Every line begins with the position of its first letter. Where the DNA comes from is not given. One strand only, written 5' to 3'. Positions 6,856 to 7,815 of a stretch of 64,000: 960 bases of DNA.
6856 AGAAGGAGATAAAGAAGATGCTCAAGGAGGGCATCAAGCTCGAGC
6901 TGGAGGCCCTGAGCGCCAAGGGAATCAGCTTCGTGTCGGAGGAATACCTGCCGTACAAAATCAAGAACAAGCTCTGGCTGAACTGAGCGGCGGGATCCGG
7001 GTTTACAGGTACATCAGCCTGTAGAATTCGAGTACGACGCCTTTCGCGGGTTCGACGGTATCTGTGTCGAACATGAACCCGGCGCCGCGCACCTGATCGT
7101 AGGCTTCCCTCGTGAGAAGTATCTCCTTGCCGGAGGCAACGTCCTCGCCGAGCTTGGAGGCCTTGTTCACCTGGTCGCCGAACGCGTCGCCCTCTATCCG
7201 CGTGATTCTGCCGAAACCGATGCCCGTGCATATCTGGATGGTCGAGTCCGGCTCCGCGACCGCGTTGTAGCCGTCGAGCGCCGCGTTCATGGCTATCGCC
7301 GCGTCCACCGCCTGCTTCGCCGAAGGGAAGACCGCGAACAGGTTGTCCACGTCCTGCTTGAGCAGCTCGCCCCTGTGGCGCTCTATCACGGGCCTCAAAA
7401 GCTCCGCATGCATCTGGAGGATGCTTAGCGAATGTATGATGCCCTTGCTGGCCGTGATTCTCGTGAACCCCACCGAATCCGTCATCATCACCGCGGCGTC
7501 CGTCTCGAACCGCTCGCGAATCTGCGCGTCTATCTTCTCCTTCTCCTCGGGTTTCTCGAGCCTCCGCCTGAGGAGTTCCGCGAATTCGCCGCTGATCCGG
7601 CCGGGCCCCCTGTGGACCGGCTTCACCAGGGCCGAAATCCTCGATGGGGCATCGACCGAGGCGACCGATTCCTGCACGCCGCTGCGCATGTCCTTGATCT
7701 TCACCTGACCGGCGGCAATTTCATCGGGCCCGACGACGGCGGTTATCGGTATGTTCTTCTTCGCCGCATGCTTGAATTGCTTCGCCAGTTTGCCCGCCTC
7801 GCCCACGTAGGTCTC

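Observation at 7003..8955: Histidyl-tRNA synthetase fused in frame to a class III nucleotidyl cyclase domain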

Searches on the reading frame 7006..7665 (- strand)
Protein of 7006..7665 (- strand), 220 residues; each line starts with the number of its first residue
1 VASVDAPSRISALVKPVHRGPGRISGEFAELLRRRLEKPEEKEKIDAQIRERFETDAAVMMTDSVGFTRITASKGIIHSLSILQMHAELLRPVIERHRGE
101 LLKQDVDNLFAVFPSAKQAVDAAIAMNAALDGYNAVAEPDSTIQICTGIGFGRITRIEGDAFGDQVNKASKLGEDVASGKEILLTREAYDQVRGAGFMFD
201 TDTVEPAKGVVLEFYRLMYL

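Call 6: find_homologous_proteins(query=window:7006-7665:-, max_evalue=0.001)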
Query seq(220 aa) (220 aa): 156 proteins with E <= 0.001 among 602 candidates; the best 120 are listed.
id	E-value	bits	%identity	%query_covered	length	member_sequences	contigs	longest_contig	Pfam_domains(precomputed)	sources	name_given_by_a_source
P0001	4.4e-63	231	59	87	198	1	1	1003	PF00211.26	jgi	jgi:class 3 adenylate cyclase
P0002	1.2e-58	216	57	85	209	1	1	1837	PF00211.26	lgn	-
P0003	9.6e-58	213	55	87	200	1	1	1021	PF00211.26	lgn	-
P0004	3.5e-55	205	54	87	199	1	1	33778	PF00211.26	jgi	jgi:class 3 adenylate cyclase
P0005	8.3e-41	158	47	76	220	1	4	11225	PF00211.26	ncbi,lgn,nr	ncbi:MAG: adenylate/guanylate cyclase domain-containing protein [Planctomycetes bacterium]|nr:adenyl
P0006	4.0e-38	149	41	93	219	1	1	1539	-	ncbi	-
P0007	7.5e-35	138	40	90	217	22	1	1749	-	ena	-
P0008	9.9e-35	138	43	71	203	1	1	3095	PF00211.26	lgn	-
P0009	1.0e-34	138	45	71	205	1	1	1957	PF00211.26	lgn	-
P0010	6.0e-34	136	43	68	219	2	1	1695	-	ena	-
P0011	7.2e-34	135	46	68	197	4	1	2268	PF00211.26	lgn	-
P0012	2.5e-33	134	45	75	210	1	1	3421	-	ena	-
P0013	3.1e-33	133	40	87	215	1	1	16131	-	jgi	jgi:adenylate cyclase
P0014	3.8e-33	133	39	87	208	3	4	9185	-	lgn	-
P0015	6.2e-33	132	42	86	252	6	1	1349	-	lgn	-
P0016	1.3e-32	131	42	78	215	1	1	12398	PF00211.26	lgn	-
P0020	2.5e-32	130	45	73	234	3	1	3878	PF00211.26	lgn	-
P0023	7.3e-32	129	40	77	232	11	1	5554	PF00211.26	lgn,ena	-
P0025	1.2e-31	128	39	78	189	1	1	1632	PF00211.26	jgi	jgi:class 3 adenylate cyclase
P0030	4.6e-31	126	38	80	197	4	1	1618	PF00211.26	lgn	-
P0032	5.4e-31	126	40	78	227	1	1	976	PF00211.26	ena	-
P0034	7.4e-31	125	38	90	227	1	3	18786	PF00211.26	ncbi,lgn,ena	-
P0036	1.1e-30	125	40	85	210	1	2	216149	-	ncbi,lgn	-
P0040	2.4e-30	124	42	80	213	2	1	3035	PF00211.26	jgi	jgi:class 3 adenylate cyclase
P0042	5.2e-30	123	40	79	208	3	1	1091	PF00211.26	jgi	jgi:class 3 adenylate cyclase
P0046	8.1e-30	122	39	77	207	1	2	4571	PF00211.26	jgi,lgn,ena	-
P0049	2.5e-29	120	40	80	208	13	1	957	PF00211.26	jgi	jgi:class 3 adenylate cyclase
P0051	5.1e-29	119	40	77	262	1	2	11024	PF00211.26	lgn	-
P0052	6.2e-29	119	41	77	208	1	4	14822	PF00211.26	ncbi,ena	-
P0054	9.2e-29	119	41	75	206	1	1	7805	PF00211.26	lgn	-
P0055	1.1e-28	118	42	74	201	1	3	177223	PF00211.26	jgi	-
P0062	4.3e-28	116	48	62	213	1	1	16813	PF00211.26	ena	-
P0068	8.1e-28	116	39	80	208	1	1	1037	PF00211.26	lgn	-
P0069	9.3e-28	115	39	77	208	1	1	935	PF00211.26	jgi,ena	-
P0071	1.7e-27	114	41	77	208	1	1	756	PF00211.26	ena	-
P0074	2.9e-27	114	40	77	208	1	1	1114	PF00211.26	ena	-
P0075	3.0e-27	114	39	77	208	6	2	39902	PF00211.26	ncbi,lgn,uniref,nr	ncbi:adenylate/guanylate cyclase domain-containing protein [uncultured Phenylobacterium sp.]|uniref:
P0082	6.0e-27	113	35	87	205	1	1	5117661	PF00211.26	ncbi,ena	-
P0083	6.1e-27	113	38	73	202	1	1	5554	PF00211.26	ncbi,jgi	ncbi:MAG: adenylate/guanylate cyclase domain-containing protein [Planctomycetota bacterium]|jgi:clas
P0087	1.6e-26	111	38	79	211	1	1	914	PF00211.26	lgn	-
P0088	1.8e-26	111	35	87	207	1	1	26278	PF00211.26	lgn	-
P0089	2.6e-26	111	36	84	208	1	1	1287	PF00211.26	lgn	-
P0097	1.1e-25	109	40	71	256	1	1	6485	PF00211.26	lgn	-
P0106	1.1e-24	105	36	85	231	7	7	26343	PF00211.26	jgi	jgi:adenylate cyclase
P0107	1.1e-24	105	39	73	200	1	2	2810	PF00211.26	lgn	-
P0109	3.5e-24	104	39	77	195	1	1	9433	PF00211.26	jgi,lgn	jgi:adenylate cyclase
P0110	3.9e-24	103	38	74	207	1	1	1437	PF00211.26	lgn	-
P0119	8.1e-23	99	36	75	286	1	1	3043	PF00211.26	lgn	-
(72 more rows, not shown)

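Call 7: search_solved_structures(query=window:7006-7665:-, max_evalue=10, show_alignments=3)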
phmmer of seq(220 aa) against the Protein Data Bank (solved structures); distinct sequences matched with E-value up to 10: 15.
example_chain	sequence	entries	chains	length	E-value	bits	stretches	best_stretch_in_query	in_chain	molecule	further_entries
4wp3_A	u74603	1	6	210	2.6e-09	40.3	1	57-209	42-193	Ma1120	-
4wp8_A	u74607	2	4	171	3.4e-09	40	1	59-209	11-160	Ma1120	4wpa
4wp9_A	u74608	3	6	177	3.8e-09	39.8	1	59-209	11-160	Ma1120 | Cyclase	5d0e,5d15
3mr7_A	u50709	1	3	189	5.9e-08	35.9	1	58-173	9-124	Adenylate/guanylate cyclase/hydrolase, alpha/beta fold family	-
5d0g_A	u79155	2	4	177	2.5e-07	33.8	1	59-209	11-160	Cyclase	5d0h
7yz9_A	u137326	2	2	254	0.015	18.2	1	31-204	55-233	Adenylate cyclase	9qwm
4p2m_A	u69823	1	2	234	0.018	18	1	35-204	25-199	Adenylate cyclase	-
4p2x_A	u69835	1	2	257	0.024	17.6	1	34-204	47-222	Adenylate cyclase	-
3r5g_A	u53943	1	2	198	0.075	16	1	145-195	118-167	CyaB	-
5x4t_A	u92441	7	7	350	0.098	15.6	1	56-177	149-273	Photoactivated adenylyl cyclase | Family 3 adenylate cyclase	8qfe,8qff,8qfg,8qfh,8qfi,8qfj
9f1z_A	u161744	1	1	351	0.098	15.6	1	56-177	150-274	Family 3 adenylate cyclase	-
5x4u_A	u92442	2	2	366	0.11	15.5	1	56-177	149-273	Photoactivated adenylyl cyclase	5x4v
1ybt_A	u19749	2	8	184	0.11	15.4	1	57-210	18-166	hydrolase, alpha/beta hydrolase fold family | lipJ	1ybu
4yus_A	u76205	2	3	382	0.12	15.3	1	56-177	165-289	Family 3 adenylate cyclase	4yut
9f1w_A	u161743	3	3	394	0.13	15.2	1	56-177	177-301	Family 3 adenylate cyclase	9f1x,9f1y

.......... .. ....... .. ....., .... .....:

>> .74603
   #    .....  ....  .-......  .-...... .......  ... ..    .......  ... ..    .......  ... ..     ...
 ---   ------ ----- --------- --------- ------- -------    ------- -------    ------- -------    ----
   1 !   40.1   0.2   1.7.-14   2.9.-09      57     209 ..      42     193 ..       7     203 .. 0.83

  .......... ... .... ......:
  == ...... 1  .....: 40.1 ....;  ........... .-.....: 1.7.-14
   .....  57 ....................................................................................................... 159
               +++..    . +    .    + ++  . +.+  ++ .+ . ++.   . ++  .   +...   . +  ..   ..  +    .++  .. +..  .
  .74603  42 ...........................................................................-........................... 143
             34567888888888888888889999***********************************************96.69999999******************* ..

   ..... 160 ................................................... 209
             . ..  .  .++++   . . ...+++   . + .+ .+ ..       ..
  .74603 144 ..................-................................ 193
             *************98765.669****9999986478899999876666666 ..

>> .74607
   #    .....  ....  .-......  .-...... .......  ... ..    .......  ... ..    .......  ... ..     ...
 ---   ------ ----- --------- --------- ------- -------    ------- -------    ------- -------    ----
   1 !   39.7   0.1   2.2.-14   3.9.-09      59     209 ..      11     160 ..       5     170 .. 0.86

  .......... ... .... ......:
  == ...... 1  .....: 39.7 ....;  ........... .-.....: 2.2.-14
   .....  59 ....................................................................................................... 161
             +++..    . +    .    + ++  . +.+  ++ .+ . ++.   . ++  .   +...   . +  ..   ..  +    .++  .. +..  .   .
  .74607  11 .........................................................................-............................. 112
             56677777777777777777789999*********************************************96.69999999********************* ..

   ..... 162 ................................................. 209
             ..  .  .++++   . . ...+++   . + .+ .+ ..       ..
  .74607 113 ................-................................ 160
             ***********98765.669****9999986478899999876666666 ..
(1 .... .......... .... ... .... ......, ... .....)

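Call 8: find_encoding_contigs(protein=P0004, flank=6000, max_places=4)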
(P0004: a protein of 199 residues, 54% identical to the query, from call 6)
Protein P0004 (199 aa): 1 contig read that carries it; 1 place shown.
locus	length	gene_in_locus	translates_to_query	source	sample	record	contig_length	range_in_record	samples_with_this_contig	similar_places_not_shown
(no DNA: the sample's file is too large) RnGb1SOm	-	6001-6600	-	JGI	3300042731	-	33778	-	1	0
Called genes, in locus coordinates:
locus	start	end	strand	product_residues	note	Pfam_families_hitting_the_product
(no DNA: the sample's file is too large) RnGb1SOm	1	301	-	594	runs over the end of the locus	PF01145:Band_7, PF15975:Flot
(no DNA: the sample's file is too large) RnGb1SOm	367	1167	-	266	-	-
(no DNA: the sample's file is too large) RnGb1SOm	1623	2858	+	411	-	PF05195:AMP_N, PF00557:Peptidase_M24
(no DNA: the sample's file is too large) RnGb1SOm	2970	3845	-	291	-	PF00491:Arginase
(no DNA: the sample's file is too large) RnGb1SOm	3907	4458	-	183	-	PF01862:PvlArgDC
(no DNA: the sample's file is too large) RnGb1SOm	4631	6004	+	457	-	PF13393:tRNA-synt_His, PF03129:HGTP_anticodon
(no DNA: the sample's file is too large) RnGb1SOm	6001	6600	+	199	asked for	PF00211:Guanylate_cyc (weak)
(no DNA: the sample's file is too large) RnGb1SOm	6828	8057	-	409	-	PF04406:TP6A_N, PF20768:Topo_VI_alpha, PF21180:TOP6A-Spo11_Toprim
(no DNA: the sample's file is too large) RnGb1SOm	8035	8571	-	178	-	?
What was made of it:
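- call 8, the P0004 contig;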

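Call 19: find_encoding_contigs(protein=P0002, flank=3000, max_places=3)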
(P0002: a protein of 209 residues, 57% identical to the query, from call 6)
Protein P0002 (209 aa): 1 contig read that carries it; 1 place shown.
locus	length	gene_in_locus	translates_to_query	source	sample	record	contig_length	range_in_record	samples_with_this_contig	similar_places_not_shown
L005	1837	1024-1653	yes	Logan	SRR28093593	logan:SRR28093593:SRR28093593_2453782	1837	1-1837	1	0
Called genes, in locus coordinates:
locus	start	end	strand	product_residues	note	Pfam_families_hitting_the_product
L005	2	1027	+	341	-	?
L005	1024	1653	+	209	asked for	PF00211:Guanylate_cyc (weak)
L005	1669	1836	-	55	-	?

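Call 20: find_encoding_contigs(protein=P0001, flank=3000, max_places=3)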
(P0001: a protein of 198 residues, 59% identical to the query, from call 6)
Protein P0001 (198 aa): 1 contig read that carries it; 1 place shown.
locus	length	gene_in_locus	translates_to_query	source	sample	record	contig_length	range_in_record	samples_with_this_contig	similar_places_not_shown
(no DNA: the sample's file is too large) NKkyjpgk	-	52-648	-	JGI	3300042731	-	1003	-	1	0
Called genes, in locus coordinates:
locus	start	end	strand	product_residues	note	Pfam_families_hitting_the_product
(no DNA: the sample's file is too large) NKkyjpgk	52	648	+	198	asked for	PF00211:Guanylate_cyc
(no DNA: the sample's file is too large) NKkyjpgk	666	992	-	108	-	PF01841:Transglut_core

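Call 21: find_encoding_contigs(protein=P0003, flank=3000, max_places=3)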
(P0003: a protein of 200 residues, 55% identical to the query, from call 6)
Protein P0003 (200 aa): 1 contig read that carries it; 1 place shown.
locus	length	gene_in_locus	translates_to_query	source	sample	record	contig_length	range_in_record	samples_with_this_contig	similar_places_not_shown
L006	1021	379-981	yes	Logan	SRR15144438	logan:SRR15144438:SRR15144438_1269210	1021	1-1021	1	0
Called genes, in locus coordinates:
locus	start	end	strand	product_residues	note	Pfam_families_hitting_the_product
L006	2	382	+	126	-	?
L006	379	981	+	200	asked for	PF00211:Guanylate_cyc (weak)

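Call 25: find_related_loci(query=A2, collection=genome_contigs, flank=4000)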
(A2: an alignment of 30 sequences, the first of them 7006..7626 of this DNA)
Query A2 (207 aa) in genome_contigs; peptide patterns used: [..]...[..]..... (x = any residue, [..] = any of these).
600 stretches matched a pattern (row limit reached: there are more); 594 encode a relative of the query (tblastn E <= 1e-3); the best 80 are kept; 80 distinct loci.
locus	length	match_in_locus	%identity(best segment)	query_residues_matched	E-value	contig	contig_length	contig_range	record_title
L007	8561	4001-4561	46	18-204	6e-45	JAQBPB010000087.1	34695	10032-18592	MAG: Chloroflexota bacterium isolate RYN_336 scaffold_880135, whole genome shotgun sequence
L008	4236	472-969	43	17-181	1e-41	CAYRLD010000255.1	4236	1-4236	MAG TPA_asm: uncultured Planctomycetales bacterium isolate SRP260945_co1_409 genome assembly, contig: NODE_43230_length_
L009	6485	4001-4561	43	18-204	6e-40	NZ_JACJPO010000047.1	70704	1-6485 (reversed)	Microcoleus sp. FACHB-1515 contig47, whole genome shotgun sequence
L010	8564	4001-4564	40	17-204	2e-39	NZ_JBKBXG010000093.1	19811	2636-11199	MAG: Acidovorax sp. isolate 21I_056.bin.15 NODE_1109_length_19811_cov_3.523565, whole genome shotgun sequence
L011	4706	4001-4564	38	17-204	2e-39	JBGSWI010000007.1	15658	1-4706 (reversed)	MAG: Leptolyngbyaceae cyanobacterium isolate JTS-AC478 k141_3932567, whole genome shotgun sequence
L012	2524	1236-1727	41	12-175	7e-40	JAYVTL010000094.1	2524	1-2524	MAG: Candidatus Uhrbacteria bacterium isolate GL74_UP_concoct_124_sub GL74_UP_concoct_124_sub_93, whole genome shotgun s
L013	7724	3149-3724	39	15-205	3e-39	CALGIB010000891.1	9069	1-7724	MAG TPA_asm: uncultured proteobacterium isolate ERR2206756_bin.71_CONCOCT_v1.1_MAG genome assembly, contig: ERZ887841.45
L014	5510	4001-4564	39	17-204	6e-39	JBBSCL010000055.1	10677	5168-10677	MAG: Leptolyngbyales cyanobacterium isolate metawrap_la6_18 metawrap_la6_18_K_88673_L_10677_cov_93.6807, whole genome sh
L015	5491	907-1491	44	10-204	8e-40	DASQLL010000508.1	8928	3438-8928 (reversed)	MAG TPA_asm: Pyrinomonadaceae bacterium isolate SMAG_U11937 k141_2681289, whole genome shotgun sequence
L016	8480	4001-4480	49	18-176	4e-39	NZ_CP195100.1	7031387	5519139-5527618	Tundrisphaera sp. TA3 chromosome, complete genome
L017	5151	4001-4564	38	17-204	4e-39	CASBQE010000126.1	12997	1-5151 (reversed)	MAG: uncultured cyanobacterium isolate PMM_0083 genome assembly, contig: PMM_0083_000000000126, whole genome shotgun seq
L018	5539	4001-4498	46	17-181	4e-39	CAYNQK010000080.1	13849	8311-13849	MAG TPA_asm: uncultured Spirochaetales bacterium isolate SRP167436_co1_338 genome assembly, contig: NODE_7248_length_138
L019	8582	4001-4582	38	13-206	7e-39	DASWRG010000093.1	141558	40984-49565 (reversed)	MAG TPA_asm: Pyrinomonadaceae bacterium isolate SMAG_U3515 k141_1816161, whole genome shotgun sequence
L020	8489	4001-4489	42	15-176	2e-38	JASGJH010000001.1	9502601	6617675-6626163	MAG: Myxococcales bacterium isolate 5N416 JMF-2111-06-0005.ont.bin.416_0, whole genome shotgun sequence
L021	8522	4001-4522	44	15-184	6e-38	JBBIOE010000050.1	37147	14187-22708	MAG: Archangiaceae bacterium isolate PLS170224_bin_272 NODE_647_length_37147_cov_3.91407, whole genome shotgun sequence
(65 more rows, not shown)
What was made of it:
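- The cyclase family works as a stand-alone protein in at least 594 species genomes (call 25).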

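Call 28: find_related_loci(query=A3, collection=metagenome_contigs, flank=3000)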
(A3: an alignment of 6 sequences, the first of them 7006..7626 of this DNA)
Query A3 (207 aa) in metagenome_contigs; peptide patterns used: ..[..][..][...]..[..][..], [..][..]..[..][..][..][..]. (x = any residue, [..] = any of these).
600 stretches matched a pattern (row limit reached: there are more); 218 encode a relative of the query (tblastn E <= 1e-3); the best 80 are kept; 80 distinct loci.
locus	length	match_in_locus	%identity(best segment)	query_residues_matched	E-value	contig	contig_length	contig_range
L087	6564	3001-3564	39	17-204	2e-39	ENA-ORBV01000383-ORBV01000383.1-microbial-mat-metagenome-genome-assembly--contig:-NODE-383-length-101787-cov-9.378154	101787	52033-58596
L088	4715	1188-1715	43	3-176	3e-39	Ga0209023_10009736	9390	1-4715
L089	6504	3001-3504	40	14-180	2e-39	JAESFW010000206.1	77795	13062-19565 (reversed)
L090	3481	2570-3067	44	17-181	6e-39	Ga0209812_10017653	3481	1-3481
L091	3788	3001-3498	43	17-181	5e-39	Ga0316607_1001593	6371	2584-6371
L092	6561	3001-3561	41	18-204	2e-38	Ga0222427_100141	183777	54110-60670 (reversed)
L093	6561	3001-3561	41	18-204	1e-38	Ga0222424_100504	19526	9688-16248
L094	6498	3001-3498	44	17-181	1e-38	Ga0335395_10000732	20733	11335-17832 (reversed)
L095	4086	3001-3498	44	17-181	1e-38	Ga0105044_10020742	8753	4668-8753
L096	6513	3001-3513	41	17-186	1e-38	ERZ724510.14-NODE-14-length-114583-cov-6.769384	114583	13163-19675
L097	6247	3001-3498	41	17-181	5e-38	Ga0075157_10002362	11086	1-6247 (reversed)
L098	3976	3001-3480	45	18-176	3e-38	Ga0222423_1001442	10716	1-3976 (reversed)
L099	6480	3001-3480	45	18-176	3e-38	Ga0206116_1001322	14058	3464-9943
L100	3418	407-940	42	2-179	6e-38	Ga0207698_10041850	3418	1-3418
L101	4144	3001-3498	42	17-181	8e-38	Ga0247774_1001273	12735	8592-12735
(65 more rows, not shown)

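Call 29: search_solved_structures(query=A2, max_evalue=0.001, show_alignments=2)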
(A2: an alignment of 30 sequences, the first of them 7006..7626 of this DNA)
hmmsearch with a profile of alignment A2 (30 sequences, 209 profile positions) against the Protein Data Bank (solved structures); distinct sequences matched with E-value up to 0.001: 33.
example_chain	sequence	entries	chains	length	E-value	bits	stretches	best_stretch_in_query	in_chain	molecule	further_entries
3mr7_A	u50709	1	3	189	2.9e-23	85.6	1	43-173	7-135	Adenylate/guanylate cyclase/hydrolase, alpha/beta fold family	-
4wp3_A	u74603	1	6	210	1.1e-17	67.3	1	14-198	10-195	Ma1120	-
4wp8_A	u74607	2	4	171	1.7e-17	66.7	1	42-198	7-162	Ma1120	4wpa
4wp9_A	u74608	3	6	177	1.7e-17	66.7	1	42-198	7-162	Ma1120 | Cyclase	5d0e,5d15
5d0g_A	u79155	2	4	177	2.8e-15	59.5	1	42-198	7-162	Cyclase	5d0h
5mbg_A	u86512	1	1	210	1.5e-09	40.8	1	45-160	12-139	Beta subunit of photoactivated adenylyl cyclase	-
5x4t_A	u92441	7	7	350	3.1e-09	39.7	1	44-160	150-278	Photoactivated adenylyl cyclase | Family 3 adenylate cyclase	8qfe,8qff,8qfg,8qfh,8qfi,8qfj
9f1z_A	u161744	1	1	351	3.2e-09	39.7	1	44-160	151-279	Family 3 adenylate cyclase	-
5x4u_A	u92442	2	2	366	3.4e-09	39.6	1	44-160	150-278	Photoactivated adenylyl cyclase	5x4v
4yus_A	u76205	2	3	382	3.7e-09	39.5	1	45-160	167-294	Family 3 adenylate cyclase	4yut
9f1w_A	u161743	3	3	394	4e-09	39.4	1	45-160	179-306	Family 3 adenylate cyclase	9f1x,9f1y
5mbj_A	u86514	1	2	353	4.7e-09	39.2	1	45-160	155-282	Beta subunit of photoactivated adenylyl cyclase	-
5m27_A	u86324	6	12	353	4.7e-09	39.1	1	45-160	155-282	Beta subunit of photoactivated adenylyl cyclase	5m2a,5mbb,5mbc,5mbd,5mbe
5mbk_A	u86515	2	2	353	4.7e-09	39.1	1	45-160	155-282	Beta subunit of photoactivated adenylyl cyclase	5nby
5mbh_A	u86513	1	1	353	5e-09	39.1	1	45-160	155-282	Beta subunit of photoactivated adenylyl cyclase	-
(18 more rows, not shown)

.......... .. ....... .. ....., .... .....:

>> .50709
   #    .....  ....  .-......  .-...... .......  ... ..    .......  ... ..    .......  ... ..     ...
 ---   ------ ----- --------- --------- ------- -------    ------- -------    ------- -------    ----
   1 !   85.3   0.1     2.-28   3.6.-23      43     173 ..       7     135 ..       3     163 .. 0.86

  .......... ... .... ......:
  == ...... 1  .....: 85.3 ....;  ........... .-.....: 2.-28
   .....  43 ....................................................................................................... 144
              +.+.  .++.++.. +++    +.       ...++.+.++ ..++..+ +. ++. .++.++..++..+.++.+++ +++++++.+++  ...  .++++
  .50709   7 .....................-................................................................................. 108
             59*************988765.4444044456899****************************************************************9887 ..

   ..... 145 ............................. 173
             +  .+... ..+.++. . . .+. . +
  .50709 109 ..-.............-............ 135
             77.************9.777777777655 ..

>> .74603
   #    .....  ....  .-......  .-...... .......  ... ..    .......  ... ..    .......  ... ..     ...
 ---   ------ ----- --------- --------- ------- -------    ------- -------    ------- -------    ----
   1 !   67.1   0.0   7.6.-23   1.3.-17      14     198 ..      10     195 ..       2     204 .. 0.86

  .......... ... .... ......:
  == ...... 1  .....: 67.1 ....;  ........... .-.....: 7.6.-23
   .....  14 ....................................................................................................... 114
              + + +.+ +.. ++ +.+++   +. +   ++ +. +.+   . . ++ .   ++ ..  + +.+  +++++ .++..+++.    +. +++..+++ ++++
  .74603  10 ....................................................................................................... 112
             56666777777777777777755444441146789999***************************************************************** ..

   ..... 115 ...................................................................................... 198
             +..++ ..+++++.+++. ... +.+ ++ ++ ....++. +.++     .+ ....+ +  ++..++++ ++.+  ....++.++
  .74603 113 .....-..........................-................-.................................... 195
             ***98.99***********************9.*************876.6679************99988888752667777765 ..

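Call 30: search_protein_families(library=pfam, alignment_id=A2, max_evalue=0.01)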
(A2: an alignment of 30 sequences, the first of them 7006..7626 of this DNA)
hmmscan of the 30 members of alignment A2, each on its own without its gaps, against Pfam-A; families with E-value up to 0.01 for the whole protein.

A. member 1, window:7006-7626:- (207 aa): 1 family
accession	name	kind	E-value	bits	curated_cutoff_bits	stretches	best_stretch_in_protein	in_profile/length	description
PF00211.25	Guanylate_cyc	-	1.2e-05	25.4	21.9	1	43-190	8-166/183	Adenylate and Guanylate cyclase catalytic domain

B. families by the number of members that match (of 30 scanned): 3 families
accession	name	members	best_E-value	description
PF00211.25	Guanylate_cyc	26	3.8e-10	Adenylate and Guanylate cyclase catalytic domain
PF00990.26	GGDEF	1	0.00038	Diguanylate cyclase, GGDEF domain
PF22335.1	Cas10-Cmr2_palm2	1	0.00097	Cas10/Cmr2, second palm domain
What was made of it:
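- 7012..7506 (-): Class III cyclase homology domain core (aa 484-648). Residues: Asp493 and Asp537 (metal), Lys533 and Asp590 (purine-specifying), Asn597, and Lys601 (where Arg is canonical). Call 30: PF00211 scores 25.4 bits against a gathering score of 21.9 when the domain is scanned alone.
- On Class III nucleotidyl cyclase (cyclase homology domain, PF00211): The domain alone scores 25.4 bits against 21.9 (call 30). 26 of 30 family members match PF00211 (call 30).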
